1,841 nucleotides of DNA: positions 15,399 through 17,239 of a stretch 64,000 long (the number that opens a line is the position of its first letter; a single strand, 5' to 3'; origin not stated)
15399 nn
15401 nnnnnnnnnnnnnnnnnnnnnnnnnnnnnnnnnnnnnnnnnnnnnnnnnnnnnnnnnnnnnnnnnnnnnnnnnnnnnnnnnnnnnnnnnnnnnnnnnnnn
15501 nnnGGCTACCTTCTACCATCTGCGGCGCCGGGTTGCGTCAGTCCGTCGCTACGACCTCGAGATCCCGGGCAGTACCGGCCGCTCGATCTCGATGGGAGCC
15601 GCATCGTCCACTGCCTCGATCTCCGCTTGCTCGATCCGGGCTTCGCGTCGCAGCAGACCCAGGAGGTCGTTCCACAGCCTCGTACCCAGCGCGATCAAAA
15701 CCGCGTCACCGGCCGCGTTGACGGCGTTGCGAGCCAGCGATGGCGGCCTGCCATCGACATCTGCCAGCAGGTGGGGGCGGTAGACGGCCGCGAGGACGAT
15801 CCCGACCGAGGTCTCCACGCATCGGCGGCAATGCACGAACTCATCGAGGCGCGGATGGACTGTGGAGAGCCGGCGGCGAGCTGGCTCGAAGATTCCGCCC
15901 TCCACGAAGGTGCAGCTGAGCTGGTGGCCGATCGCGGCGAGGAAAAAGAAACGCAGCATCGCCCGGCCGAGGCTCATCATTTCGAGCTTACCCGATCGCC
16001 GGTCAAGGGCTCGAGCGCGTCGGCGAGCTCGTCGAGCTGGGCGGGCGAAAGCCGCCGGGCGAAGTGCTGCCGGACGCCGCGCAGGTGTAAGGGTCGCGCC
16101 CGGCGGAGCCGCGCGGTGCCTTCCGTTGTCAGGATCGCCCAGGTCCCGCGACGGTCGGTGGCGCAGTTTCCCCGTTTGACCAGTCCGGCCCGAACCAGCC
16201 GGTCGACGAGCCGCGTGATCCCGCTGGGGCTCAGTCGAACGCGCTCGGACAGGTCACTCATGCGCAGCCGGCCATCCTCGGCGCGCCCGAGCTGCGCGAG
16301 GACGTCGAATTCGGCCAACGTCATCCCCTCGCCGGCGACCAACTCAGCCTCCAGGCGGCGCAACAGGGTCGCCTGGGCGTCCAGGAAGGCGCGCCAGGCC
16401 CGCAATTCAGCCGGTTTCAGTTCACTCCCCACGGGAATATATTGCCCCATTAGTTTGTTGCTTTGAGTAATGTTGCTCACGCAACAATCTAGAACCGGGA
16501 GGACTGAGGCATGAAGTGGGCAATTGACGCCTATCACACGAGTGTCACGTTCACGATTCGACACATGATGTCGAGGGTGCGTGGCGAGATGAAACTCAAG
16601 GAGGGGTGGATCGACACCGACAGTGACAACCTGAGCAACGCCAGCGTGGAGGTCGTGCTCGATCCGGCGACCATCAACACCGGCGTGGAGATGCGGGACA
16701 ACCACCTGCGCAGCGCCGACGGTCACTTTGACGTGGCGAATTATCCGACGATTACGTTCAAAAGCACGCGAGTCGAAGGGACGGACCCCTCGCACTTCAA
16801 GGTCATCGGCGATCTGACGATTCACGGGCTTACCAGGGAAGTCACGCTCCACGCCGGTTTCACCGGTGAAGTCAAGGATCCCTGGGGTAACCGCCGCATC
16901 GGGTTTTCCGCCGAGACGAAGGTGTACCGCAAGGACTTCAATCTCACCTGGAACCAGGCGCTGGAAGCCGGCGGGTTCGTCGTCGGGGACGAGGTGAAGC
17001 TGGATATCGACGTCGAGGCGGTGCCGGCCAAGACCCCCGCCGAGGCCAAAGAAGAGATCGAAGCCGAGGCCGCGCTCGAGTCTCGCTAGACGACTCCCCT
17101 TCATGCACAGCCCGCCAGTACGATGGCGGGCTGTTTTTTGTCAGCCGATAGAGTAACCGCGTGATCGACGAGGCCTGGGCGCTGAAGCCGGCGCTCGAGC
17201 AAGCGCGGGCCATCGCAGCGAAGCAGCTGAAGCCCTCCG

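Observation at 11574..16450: MarR-linked operon of membrane proteases: atypical FtsH-like AAA/M41 protease with zinc ribbon, CPBP(Abi) protease and a tandem beta-sandwich membrane protein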

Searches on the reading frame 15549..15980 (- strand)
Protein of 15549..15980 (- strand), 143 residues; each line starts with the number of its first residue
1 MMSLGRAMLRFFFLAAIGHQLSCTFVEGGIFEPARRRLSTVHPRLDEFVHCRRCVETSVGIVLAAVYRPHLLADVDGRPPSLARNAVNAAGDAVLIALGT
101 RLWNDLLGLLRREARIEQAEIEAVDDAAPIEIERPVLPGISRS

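Call 3: search_protein_families(library=pfam, proteins=[window:15549-15980:-], max_evalue=0.01)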
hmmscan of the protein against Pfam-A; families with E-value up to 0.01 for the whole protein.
window:15549-15980:- (143 aa): 0 families

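Call 4: search_protein_families(library=ncbifam, proteins=[window:15549-15980:-], max_evalue=0.01)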
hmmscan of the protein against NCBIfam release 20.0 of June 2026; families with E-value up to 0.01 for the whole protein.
window:15549-15980:- (143 aa): 0 families

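Call 47: search_protein_families(library=padloc, proteins=[window:15549-15980:-], max_evalue=0.01)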
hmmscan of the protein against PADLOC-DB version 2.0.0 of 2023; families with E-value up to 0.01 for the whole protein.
window:15549-15980:- (143 aa): 0 families

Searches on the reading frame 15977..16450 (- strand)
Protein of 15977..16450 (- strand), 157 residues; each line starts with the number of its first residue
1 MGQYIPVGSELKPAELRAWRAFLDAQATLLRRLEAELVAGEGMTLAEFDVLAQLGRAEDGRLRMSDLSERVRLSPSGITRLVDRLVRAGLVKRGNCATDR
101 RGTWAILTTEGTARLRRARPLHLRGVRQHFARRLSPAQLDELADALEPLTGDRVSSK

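Call 3: search_protein_families(library=pfam, proteins=[window:15977-16450:-], max_evalue=0.01)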
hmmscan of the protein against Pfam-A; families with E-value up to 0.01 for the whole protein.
window:15977-16450:- (157 aa): 12 families
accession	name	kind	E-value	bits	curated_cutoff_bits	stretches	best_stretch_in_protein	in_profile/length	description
PF12802.13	MarR_2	-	6.5e-16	58.7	27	1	42-101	2-60/61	MarR family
PF01047.28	MarR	-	4e-11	43.1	24.6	1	44-101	2-57/59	MarR family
PF13412.12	HTH_24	-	2.6e-08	33.7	21.9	1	50-92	8-48/48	Winged helix-turn-helix DNA-binding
PF09339.16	HTH_IclR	-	7.1e-05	22.9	22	1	48-93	6-50/52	IclR helix-turn-helix domain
PF21848.1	DUF6907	-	0.00013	22.9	26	0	9-39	86-116/116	Domain of unknown function (DUF6907)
PF13463.12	HTH_27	-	0.0004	21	22.2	1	57-111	14-68/68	Winged helix DNA-binding domain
PF08100.18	Dimerisation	-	0.00084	19.6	25.6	1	48-94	31-73/93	O-methyltransferase dimerisation domain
PF02082.26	Rrf2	-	0.0016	19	30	1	50-92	11-54/132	Iron-dependent Transcriptional regulator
PF09012.17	FeoC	-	0.0044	17.6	21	1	51-98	2-51/69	FeoC like transcriptional regulator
PF01325.25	Fe_dep_repress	-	0.0068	17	26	0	62-92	23-53/60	Iron dependent repressor, N-terminal DNA binding domain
PF01978.25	TrmB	-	0.0075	16.5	25.6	0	42-93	5-54/68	Sugar-specific transcriptional regulator TrmB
PF13545.12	HTH_Crp_2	-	0.009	16.4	27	0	59-95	20-57/70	Crp-like helix-turn-helix domain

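Call 4: search_protein_families(library=ncbifam, proteins=[window:15977-16450:-], max_evalue=0.01)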
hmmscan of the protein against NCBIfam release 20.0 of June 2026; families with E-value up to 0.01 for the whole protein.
window:15977-16450:- (157 aa): 16 families
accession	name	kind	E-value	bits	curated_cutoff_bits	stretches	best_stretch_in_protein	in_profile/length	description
NF053777.1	Saro0803TransReg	equivalog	8.5e-07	28.7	200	1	60-146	50-135/140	Saro_0803 family transcriptional regulator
TIGR02337.1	HpaR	equivalog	1.1e-06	28.5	121.2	1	39-149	22-129/130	homoprotocatechuate degradation operon regulator HpaR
NF008565.1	PRK11512.1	equivalog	2.5e-06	27.5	240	1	32-138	27-131/144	multiple antibiotic resistance transcriptional regulator MarR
NF008122.0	PRK10870.1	equivalog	3.5e-05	23.6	157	1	20-128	31-138/176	transcriptional repressor MprA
NF045593.1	bilirub_TF_BilQ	equivalog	3.7e-05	23.4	125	1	64-150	47-132/135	bilirubin utilization transcriptional regulator BilQ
NF052438.1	TransRegRv0880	equivalog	5.8e-05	22.9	220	1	42-147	31-133/143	Rv0880 family HTH-type transcriptional regulator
NF002926.0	PRK03573.1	equivalog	8.5e-05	22.5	120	1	6-143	4-127/144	transcriptional regulator SlyA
NF053606.1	Sta1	subfamily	0.00023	21.2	80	1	44-102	19-75/100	Sta1 family transcriptional regulator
NF050133.1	TransRegFabT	equivalog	0.00063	20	200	1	43-148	27-129/138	fatty acid biosynthesis transcriptional regulator FabT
NF041230.1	BagL_FevM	exception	0.00068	19.7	230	1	44-118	39-111/145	MarR family transcriptional regulator BagL/FevM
TIGR01889.1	Staph_reg_Sar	paralog_domain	0.00084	19.6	62.6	1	42-107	22-89/109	staphylococcal accessory regulator family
NF052638.1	TransRegOhrRVib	equivalog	0.0015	18.2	200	1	60-118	50-108/141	transcriptional regulator OhrR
NF040939.2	trans_reg_lrs14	equivalog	0.0026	17.8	90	1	46-100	22-75/103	Lrs14 family HTH-type transcriptional regulator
TIGR00738.1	rrf2_super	superfamily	0.0063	16.4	73.3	1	49-92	12-56/132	Rrf2 family transcriptional regulator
NF033788.1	HTH_metalloreg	subfamily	0.0088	15.8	55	0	58-95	22-59/77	metalloregulator ArsR/SmtB family transcription factor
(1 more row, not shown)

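Call 47: search_protein_families(library=padloc, proteins=[window:15977-16450:-], max_evalue=0.01)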
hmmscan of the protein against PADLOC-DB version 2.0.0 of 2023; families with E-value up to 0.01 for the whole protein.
window:15977-16450:- (157 aa): 8 families
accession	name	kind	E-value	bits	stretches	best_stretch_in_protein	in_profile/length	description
PDLC01879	CARF3--CARF_TM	-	8.4e-06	23.6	1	43-105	154-207/222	-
PDLC01044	Csa3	-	0.00025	19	1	34-100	125-189/194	Type I-A associated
PDLC01866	CARF3--CARF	-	0.00068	17.7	1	47-112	141-201/207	-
PDLC01860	CARF3--CARF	-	0.001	17.2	1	49-93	147-189/210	-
PDLC01268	CasR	-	0.0018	16.3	1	43-97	122-169/179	"CAS-I,CAS-II,CAS-III,CAS-IV,CAS-V,CAS-VI; associated_signaling"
PDLC01848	CARF3--CARF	-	0.0022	15.7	1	51-106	143-184/197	-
PDLC01852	CARF3--CARF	-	0.0061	14.5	1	46-93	144-189/208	-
PDLC01438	Csa3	-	0.0097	14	1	49-115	152-209/305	"CAS-I,CAS-II,CAS-III,CAS-IV,CAS-V,CAS-VI; associated_signaling"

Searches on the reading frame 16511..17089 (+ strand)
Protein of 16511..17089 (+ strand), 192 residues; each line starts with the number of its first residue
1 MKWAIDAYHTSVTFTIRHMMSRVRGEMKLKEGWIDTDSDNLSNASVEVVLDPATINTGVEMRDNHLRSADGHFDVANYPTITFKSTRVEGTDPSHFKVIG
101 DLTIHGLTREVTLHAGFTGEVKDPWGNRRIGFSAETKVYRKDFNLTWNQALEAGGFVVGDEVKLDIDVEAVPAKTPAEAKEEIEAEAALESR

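Call 3: search_protein_families(library=pfam, proteins=[window:16511-17089:+], max_evalue=0.01)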
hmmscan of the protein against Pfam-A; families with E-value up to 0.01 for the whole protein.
window:16511-17089:+ (192 aa): 1 family
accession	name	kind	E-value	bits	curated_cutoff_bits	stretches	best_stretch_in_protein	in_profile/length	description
PF04264.18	YceI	-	2.3e-45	155.1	23.7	1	3-170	1-150/150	YceI-like domain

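Call 4: search_protein_families(library=ncbifam, proteins=[window:16511-17089:+], max_evalue=0.01)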
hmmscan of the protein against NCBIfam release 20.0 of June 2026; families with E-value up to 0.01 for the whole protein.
window:16511-17089:+ (192 aa): 1 family
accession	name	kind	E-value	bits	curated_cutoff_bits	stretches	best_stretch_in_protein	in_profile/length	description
NF002994.0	PRK03757.1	equivalog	1.1e-35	123.1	232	1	7-171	31-189/191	YceI family protein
